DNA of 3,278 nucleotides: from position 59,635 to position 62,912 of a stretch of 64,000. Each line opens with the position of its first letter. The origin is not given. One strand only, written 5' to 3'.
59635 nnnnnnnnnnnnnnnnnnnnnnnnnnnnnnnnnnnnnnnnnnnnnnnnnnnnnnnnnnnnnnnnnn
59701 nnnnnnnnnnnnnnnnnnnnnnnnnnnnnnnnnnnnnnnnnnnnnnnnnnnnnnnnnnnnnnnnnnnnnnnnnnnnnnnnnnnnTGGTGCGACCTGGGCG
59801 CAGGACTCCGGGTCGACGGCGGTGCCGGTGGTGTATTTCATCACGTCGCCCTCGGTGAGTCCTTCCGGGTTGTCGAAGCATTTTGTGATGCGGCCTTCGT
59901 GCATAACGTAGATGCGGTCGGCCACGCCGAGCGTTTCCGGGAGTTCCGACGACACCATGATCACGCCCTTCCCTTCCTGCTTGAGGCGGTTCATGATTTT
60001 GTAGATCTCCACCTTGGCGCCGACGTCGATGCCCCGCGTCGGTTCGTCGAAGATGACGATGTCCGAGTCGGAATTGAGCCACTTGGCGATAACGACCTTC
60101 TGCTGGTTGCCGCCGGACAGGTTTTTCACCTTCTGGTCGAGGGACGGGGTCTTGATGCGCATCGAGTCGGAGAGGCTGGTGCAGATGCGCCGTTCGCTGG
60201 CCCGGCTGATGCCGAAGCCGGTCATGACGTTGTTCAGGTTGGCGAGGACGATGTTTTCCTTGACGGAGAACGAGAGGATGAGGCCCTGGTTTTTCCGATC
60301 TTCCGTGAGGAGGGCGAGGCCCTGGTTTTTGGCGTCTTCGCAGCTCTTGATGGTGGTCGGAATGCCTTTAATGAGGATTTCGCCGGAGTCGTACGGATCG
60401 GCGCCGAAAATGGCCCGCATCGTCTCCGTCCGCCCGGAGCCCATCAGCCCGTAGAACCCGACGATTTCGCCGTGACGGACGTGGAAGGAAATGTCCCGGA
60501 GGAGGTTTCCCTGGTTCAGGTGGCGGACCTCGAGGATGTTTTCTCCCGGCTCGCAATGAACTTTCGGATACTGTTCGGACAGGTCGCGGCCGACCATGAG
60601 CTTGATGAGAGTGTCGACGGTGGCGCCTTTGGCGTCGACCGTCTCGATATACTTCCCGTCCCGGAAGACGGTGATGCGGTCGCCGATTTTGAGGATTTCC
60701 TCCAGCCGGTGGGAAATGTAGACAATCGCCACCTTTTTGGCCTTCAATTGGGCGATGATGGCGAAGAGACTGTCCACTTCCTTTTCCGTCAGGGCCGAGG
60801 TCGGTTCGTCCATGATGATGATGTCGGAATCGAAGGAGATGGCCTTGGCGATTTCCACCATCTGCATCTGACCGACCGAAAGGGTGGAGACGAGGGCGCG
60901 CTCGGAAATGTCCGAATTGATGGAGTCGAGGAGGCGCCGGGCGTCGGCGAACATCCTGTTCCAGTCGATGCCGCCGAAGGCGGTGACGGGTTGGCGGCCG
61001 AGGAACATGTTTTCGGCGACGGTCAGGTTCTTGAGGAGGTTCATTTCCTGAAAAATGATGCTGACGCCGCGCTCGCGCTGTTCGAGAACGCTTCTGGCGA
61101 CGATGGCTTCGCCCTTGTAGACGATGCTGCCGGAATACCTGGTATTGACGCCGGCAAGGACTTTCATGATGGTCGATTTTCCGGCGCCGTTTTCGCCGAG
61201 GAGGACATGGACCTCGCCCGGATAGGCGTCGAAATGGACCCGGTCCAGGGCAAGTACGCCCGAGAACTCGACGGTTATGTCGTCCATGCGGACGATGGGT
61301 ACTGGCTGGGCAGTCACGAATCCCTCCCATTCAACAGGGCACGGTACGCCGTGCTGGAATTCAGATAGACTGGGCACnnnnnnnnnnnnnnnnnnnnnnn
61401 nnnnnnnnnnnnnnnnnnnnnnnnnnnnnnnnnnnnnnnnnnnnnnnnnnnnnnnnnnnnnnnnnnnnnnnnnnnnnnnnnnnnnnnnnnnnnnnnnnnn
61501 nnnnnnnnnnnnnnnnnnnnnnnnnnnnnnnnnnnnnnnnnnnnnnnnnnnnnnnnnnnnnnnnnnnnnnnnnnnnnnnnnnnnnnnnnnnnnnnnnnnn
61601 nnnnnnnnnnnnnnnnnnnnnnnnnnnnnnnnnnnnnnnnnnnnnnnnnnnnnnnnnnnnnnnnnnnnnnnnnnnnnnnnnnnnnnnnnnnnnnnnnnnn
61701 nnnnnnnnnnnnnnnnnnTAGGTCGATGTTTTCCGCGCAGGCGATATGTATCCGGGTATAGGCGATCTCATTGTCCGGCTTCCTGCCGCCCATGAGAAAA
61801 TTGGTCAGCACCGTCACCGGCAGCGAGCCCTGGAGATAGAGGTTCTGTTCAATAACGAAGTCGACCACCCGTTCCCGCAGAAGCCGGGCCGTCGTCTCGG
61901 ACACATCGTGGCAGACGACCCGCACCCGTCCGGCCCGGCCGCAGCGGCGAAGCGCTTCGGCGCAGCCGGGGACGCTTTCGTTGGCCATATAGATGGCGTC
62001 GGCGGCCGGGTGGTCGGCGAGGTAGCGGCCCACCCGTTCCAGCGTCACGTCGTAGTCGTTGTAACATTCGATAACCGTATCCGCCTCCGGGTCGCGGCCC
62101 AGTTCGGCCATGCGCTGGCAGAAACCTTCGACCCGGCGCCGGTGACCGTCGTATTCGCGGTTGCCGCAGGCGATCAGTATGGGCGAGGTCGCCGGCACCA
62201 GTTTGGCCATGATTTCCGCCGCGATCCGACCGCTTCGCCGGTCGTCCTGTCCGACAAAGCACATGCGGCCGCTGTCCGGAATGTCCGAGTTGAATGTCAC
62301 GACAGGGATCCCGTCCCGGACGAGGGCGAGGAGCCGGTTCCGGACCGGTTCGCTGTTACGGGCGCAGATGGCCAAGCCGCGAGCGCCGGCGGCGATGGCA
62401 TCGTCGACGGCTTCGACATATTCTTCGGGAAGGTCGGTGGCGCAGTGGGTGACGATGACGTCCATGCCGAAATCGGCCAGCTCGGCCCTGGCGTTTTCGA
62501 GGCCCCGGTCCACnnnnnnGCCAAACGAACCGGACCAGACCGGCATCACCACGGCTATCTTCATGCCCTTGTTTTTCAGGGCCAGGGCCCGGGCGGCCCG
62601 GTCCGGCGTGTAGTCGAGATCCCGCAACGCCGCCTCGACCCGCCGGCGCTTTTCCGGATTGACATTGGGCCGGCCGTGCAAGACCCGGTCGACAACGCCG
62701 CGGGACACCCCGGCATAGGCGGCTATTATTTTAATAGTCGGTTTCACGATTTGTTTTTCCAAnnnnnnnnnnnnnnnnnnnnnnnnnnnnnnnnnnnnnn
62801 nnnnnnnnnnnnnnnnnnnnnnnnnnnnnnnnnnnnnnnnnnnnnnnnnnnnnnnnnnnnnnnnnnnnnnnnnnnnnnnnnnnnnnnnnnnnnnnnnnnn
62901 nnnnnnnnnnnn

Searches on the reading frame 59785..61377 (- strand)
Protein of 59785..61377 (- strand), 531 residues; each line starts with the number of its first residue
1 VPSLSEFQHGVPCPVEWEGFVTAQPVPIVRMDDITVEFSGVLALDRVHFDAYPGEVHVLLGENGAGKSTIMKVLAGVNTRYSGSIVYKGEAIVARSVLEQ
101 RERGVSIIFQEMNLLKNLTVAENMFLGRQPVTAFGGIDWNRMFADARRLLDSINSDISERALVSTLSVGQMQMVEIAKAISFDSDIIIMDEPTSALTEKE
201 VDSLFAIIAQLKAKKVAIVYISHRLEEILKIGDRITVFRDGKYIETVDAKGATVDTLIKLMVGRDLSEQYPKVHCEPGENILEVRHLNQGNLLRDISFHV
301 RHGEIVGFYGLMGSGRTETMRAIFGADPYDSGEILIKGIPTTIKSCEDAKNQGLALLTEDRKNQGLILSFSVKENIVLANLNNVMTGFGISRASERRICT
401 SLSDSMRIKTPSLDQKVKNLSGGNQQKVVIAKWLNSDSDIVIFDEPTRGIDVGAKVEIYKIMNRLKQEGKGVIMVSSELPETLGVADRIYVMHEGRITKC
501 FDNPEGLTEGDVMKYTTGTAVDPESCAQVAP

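Call 39: search_protein_families(library=pfam, proteins=[window:59785-61377:-])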
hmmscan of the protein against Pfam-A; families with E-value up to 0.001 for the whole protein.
window:59785-61377:- (531 aa): 3 families
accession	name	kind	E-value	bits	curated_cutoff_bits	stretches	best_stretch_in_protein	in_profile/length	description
PF00005.33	ABC_tran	-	1.4e-52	178.4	25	2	44-194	1-137/137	ABC transporter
PF13304.12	AAA_21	-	6.3e-07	30.2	27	0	56-76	1-21/304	AAA domain, putative AbiEii toxin, Type IV TA system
PF13604.12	AAA_30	-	0.00096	19.4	27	0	55-95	19-59/191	AAA domain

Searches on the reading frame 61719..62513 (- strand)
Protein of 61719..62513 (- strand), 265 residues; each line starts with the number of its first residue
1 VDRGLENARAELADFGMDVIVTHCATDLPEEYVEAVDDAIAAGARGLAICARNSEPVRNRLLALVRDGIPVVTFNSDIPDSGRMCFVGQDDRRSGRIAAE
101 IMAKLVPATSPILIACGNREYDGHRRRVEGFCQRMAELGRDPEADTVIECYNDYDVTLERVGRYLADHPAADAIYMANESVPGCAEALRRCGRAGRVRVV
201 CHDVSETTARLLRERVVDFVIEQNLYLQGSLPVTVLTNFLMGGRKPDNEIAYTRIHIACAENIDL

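Call 21: search_protein_families(library=pfam, proteins=[window:61719-62513:-])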
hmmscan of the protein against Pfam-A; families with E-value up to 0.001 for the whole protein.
window:61719-62513:- (265 aa): 2 families
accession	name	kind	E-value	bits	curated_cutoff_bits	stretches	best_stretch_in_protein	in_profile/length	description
PF13407.12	Peripla_BP_4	-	1.7e-33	116.7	35.1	1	6-242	18-256/258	Periplasmic binding protein domain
PF00532.27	Peripla_BP_1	-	1.5e-10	41.5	22.2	1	10-193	25-206/281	Periplasmic binding proteins and sugar binding domain of LacI family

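Call 53: search_protein_families(library=ncbifam, proteins=[P0150, P0146], max_evalue=1e-10)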
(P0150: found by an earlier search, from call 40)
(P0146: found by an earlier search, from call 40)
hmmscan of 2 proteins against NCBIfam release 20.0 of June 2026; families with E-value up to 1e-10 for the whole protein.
P0150 (538 aa): 64 families (the best 25 are shown)
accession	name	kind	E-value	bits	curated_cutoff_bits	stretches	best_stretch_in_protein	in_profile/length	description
NF046044.1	PnpS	equivalog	9.7e-69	232.2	400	1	156-536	27-390/390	two-component system histidine kinase PnpS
NF033092.0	HK_WalK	equivalog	2.2e-57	195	725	1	179-537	254-594/594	cell wall metabolism sensor histidine kinase WalK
TIGR02966.1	phoR_proteo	equivalog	7.2e-56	189.6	334.2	1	181-534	4-332/333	phosphate regulon sensor histidine kinase PhoR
NF045911.1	TCSHisKinNblS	equivalog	8.7e-49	166.4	1000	1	164-536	245-619/621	two-component system sensor histidine kinase NblS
NF047874.1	MASE3_PAS_HK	subfamily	8.7e-47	160.3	560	1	173-537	255-625/655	MASE3 domain-containing sensor histidine kinase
NF008468.0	PRK11360.1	equivalog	4.3e-46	157.5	646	1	177-537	262-608/616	two-component system sensor histidine kinase AtoS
TIGR02956.1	TMAO_torS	equivalog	4.2e-43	147.6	676.5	1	306-537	463-682/967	TMAO reductase system sensor histidine kinase/response regulator TorS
NF033093.1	HK_VicK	exception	1.9e-38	132.3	680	1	167-536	80-434/448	cell wall metabolism sensor histidine kinase VicK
NF038297.2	hybrid_HK_HrmK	equivalog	1.2e-37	129.9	725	1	292-537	220-457/607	hybrid histidine kinase/response regulator HrmK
NF041880.1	EPS_EpsF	equivalog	7.4e-36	123.7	900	1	217-536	183-492/492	response regulator EpsF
NF033091.0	HK_VanS_ACDEFG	equivalog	1.2e-35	123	400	1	299-536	66-293/293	vancomycin resistance histidine kinase VanS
NF006800.0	PRK09303.1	equivalog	1.6e-35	122.8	342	1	291-537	135-377/383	histidine kinase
NF041947.1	LuxQ_Vibrio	equivalog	8.9e-35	119.8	1200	1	299-537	464-696/843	quorum-sensing autoinducer 2 sensor kinase/phosphatase LuxQ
NF050805.1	CellDivHKDivJCaul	equivalog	9.9e-35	119.8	1000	1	288-537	279-520/531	cell cycle sensor histidine kinase DivJ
NF008318.0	PRK11107.1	equivalog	1.4e-34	119.4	890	1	299-536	285-517/920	two-component sensor histidine kinase BarA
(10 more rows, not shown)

P0146 (343 aa): 7 families
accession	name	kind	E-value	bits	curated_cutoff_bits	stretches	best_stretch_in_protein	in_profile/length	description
NF052440.1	TransRegGNTRPSEAE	equivalog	7.9e-21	74.5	400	1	2-272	5-263/333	HTH-type transcriptional regulator GntR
NF007449.0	PRK10014.1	subfamily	1.1e-15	57.6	310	1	2-272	6-268/342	Mal regulon transcriptional regulator MalI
NF052284.1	rhzpin_SBP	equivalog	6.3e-14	51.8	420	1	77-328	16-265/289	rhizopine catabolism ABC transporter substrate-binding protein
NF047341.1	lactose_RbsR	equivalog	3.4e-13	49.6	382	1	2-219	2-211/331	ribose utilization transcriptional repressor RbsR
NF051853.1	TransRegUriRCory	equivalog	4.7e-13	48.9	550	1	3-219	1-207/327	transcriptional regulator UriR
TIGR01481.1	ccpA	equivalog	4.7e-11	42.7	442.35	1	4-316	4-305/330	catabolite control protein A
NF007743.0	PRK10423.1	equivalog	5.4e-11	42.2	531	1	4-259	3-249/330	ribose operon transcriptional repressor RbsR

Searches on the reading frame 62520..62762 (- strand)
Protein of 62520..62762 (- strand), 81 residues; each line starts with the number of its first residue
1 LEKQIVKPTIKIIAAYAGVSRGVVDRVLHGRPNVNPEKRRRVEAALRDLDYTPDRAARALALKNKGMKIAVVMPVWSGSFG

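Call 38: search_protein_families(library=pfam, proteins=[window:62520-62762:-])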
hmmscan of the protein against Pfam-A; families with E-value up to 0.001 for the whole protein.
window:62520-62762:- (81 aa): 1 family
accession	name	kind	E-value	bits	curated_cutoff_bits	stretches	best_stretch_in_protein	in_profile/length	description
PF00356.27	LacI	-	2e-11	43.9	27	1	9-54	1-46/46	Bacterial regulatory proteins, lacI family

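Call 40: list_cluster_members(proteins=[window:62520-62762:-, window:61719-62513:-, window:8987-9982:+, window:37592-38767:-, window:796-2058:+])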
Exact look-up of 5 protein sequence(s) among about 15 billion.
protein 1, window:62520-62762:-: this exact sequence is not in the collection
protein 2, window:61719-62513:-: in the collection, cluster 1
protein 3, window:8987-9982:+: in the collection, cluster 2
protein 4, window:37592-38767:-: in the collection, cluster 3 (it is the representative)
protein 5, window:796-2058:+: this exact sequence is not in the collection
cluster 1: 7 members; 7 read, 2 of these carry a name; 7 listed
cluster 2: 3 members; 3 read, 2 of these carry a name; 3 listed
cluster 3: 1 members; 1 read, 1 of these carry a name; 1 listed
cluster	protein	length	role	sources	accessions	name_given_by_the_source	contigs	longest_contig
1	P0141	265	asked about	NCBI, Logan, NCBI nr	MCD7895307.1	MAG: substrate-binding domain-containing protein [Planctomycetaceae bacterium] | substrate-binding domain-containing protein [Planctomycetaceae bacterium]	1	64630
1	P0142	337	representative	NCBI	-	-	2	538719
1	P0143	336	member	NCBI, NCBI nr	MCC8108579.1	MAG: LacI family DNA-binding transcriptional regulator [Planctomycetes bacterium] | LacI family DNA-binding transcriptional regulator [Planctomycetota bacterium]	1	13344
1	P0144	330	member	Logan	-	-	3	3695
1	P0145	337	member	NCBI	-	-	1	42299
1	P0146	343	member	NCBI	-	-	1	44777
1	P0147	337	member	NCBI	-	-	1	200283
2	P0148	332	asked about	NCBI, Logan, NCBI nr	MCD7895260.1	MAG: HAMP domain-containing histidine kinase [Planctomycetaceae bacterium] | HAMP domain-containing histidine kinase [Planctomycetaceae bacterium]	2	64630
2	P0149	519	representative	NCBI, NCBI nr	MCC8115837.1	MAG: PAS domain-containing protein [Planctomycetes bacterium] | PAS domain-containing protein [Planctomycetota bacterium]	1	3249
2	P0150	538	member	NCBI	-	-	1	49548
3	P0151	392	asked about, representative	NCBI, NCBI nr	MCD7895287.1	MAG: recombinase RecA [Planctomycetaceae bacterium] | recombinase RecA [Planctomycetaceae bacterium]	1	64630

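Call 46: find_homologous_proteins(query=P0151)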
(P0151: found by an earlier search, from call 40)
Query P0151 (392 aa): 8000 proteins with E <= 0.001 among 8000 candidates; the best 120 are listed.
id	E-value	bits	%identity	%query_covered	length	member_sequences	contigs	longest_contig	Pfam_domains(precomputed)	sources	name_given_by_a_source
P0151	3.7e-251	851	100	100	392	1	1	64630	PF06745.20,PF08423.18,PF00154.28,PF21096.3,PF27531.1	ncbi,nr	ncbi:MAG: recombinase RecA [Planctomycetaceae bacterium]|nr:recombinase RecA [Planctomycetaceae bact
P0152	9.9e-250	846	100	100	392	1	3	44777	PF06745.20,PF08423.18,PF00154.28,PF21096.3,PF27531.1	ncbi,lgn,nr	ncbi:MAG: recombinase RecA [Planctomycetes bacterium]|nr:recombinase RecA [Planctomycetota bacterium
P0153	1.7e-235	799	94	100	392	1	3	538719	PF06745.20,PF08423.18,PF00154.28,PF21096.3,PF27531.1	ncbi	-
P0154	1.0e-233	793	93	100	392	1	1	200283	PF06745.20,PF08423.18,PF00154.28,PF21096.3,PF27531.1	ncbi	-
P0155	2.1e-189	648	80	94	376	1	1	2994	PF06745.20,PF08423.18,PF00154.28,PF21096.3,PF27531.1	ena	-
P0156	6.1e-189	646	82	91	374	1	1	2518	PF06745.20,PF08423.18,PF00154.28,PF21096.3,PF27531.1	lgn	-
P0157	1.1e-188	645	78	100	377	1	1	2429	PF06745.20,PF08423.18,PF00154.28,PF21096.3,PF27531.1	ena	-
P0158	1.6e-187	641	82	91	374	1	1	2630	PF06745.20,PF08423.18,PF00154.28,PF21096.3,PF27531.1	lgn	-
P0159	1.9e-187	641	82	91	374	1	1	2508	PF06745.20,PF08423.18,PF00154.28,PF21096.3,PF27531.1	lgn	-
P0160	6.6e-187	639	79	94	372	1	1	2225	PF06745.20,PF08423.18,PF00154.28,PF21096.3,PF27531.1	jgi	jgi:recombination protein RecA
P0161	1.0e-186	639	81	90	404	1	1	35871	PF06745.20,PF08423.18,PF00154.28,PF21096.3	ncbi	-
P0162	1.0e-186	639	79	95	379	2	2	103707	PF06745.20,PF08423.18,PF00154.28,PF21096.3,PF27531.1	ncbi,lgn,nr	ncbi:MAG: recombinase RecA [Planctomycetaceae bacterium]|nr:recombinase RecA [Planctomycetaceae bact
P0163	1.9e-186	638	81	91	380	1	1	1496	PF06745.20,PF08423.18,PF00154.28,PF21096.3,PF27531.1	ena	-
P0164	1.3e-185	635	82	90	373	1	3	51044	PF06745.20,PF08423.18,PF00154.28,PF21096.3,PF27531.1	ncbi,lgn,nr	ncbi:MAG: recombinase RecA [Planctomycetaceae bacterium]|nr:recombinase RecA [Planctomycetaceae bact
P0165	2.1e-185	634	83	85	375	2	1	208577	PF06745.20,PF08423.18,PF00154.28,PF21096.3,PF27531.1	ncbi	-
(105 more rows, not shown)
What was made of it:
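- RecA relatives are all Planctomycetota (call 46).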

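Call 49: find_encoding_contigs(protein=P0150, flank=10000, max_places=2)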
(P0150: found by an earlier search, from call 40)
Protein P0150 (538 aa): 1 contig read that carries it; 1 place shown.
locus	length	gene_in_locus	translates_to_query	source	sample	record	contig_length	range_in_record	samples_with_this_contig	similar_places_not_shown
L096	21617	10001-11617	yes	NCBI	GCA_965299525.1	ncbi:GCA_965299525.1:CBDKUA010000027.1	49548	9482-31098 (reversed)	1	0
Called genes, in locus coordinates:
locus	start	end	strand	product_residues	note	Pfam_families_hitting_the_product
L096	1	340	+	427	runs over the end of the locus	PF01808:AICARFT_IMPCHas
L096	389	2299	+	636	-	-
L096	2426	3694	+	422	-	PF03739:LptF_LptG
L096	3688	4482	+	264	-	PF00535:Glycos_transf_2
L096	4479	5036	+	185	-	PF01871:AMMECR1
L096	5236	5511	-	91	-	PF00381:PTS-HPr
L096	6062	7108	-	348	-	PF01479:S4 (weak), PF00849:PseudoU_synth_2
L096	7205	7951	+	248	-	PF00149:Metallophos, PF12850:Metallophos_2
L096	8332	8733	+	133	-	-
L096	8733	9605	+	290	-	PF08668:HDOD, PF01966:HD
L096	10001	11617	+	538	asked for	PF00989:PAS (weak), PF00512:HisKA, PF02518:HATPase_c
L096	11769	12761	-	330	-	PF16881:LIAS_N, PF04055:Radical_SAM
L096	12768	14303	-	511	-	PF00117:GATase, PF02540:NAD_synthase (weak), PF00958:GMP_synt_C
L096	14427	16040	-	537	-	PF06418:CTP_synth_N, PF00117:GATase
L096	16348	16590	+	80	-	-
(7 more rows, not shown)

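Call 50: find_encoding_contigs(protein=P0146, flank=10000, max_places=2)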
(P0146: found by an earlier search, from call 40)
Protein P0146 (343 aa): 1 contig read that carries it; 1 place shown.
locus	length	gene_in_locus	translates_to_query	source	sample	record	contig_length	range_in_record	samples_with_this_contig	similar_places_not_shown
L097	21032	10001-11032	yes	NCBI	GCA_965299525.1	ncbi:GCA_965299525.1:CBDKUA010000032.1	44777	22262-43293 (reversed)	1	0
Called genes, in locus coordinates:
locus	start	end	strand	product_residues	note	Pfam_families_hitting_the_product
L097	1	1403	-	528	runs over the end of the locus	PF02563:Poly_export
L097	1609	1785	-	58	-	-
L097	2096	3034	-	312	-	PF01148:CTP_transf_1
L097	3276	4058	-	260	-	PF01255:Prenyltransf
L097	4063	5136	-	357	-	-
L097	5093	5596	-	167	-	-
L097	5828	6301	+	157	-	-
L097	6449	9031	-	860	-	-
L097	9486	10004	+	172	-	-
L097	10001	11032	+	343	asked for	PF00356:LacI, PF00532:Peripla_BP_1, PF13407:Peripla_BP_4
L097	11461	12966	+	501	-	PF00005:ABC_tran, PF13304:AAA_21 (faint), PF00005:ABC_tran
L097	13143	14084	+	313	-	PF02653:BPD_transp_2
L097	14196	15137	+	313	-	PF13377:Peripla_BP_3 (faint), PF00532:Peripla_BP_1, PF13407:Peripla_BP_4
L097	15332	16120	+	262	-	PF01261:AP_endonuc_2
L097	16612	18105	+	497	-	PF01554:MatE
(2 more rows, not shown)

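Call 53: search_protein_families(library=ncbifam, proteins=[P0150, P0146], max_evalue=1e-10)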
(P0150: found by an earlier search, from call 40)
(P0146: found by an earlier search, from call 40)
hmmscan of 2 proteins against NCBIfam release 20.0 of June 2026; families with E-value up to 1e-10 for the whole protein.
P0150 (538 aa): 64 families (the best 25 are shown)
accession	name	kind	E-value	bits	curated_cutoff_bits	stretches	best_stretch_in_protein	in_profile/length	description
NF046044.1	PnpS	equivalog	9.7e-69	232.2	400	1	156-536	27-390/390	two-component system histidine kinase PnpS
NF033092.0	HK_WalK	equivalog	2.2e-57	195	725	1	179-537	254-594/594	cell wall metabolism sensor histidine kinase WalK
TIGR02966.1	phoR_proteo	equivalog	7.2e-56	189.6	334.2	1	181-534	4-332/333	phosphate regulon sensor histidine kinase PhoR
NF045911.1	TCSHisKinNblS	equivalog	8.7e-49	166.4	1000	1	164-536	245-619/621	two-component system sensor histidine kinase NblS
NF047874.1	MASE3_PAS_HK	subfamily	8.7e-47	160.3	560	1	173-537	255-625/655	MASE3 domain-containing sensor histidine kinase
NF008468.0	PRK11360.1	equivalog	4.3e-46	157.5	646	1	177-537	262-608/616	two-component system sensor histidine kinase AtoS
TIGR02956.1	TMAO_torS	equivalog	4.2e-43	147.6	676.5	1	306-537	463-682/967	TMAO reductase system sensor histidine kinase/response regulator TorS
NF033093.1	HK_VicK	exception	1.9e-38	132.3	680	1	167-536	80-434/448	cell wall metabolism sensor histidine kinase VicK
NF038297.2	hybrid_HK_HrmK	equivalog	1.2e-37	129.9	725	1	292-537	220-457/607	hybrid histidine kinase/response regulator HrmK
NF041880.1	EPS_EpsF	equivalog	7.4e-36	123.7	900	1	217-536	183-492/492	response regulator EpsF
NF033091.0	HK_VanS_ACDEFG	equivalog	1.2e-35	123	400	1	299-536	66-293/293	vancomycin resistance histidine kinase VanS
NF006800.0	PRK09303.1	equivalog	1.6e-35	122.8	342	1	291-537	135-377/383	histidine kinase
NF041947.1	LuxQ_Vibrio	equivalog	8.9e-35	119.8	1200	1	299-537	464-696/843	quorum-sensing autoinducer 2 sensor kinase/phosphatase LuxQ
NF050805.1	CellDivHKDivJCaul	equivalog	9.9e-35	119.8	1000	1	288-537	279-520/531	cell cycle sensor histidine kinase DivJ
NF008318.0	PRK11107.1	equivalog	1.4e-34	119.4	890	1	299-536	285-517/920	two-component sensor histidine kinase BarA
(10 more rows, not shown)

P0146 (343 aa): 7 families
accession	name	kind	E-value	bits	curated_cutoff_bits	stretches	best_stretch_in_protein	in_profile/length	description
NF052440.1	TransRegGNTRPSEAE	equivalog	7.9e-21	74.5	400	1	2-272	5-263/333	HTH-type transcriptional regulator GntR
NF007449.0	PRK10014.1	subfamily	1.1e-15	57.6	310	1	2-272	6-268/342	Mal regulon transcriptional regulator MalI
NF052284.1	rhzpin_SBP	equivalog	6.3e-14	51.8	420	1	77-328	16-265/289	rhizopine catabolism ABC transporter substrate-binding protein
NF047341.1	lactose_RbsR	equivalog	3.4e-13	49.6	382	1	2-219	2-211/331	ribose utilization transcriptional repressor RbsR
NF051853.1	TransRegUriRCory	equivalog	4.7e-13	48.9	550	1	3-219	1-207/327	transcriptional regulator UriR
TIGR01481.1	ccpA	equivalog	4.7e-11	42.7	442.35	1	4-316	4-305/330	catabolite control protein A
NF007743.0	PRK10423.1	equivalog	5.4e-11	42.2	531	1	4-259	3-249/330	ribose operon transcriptional repressor RbsR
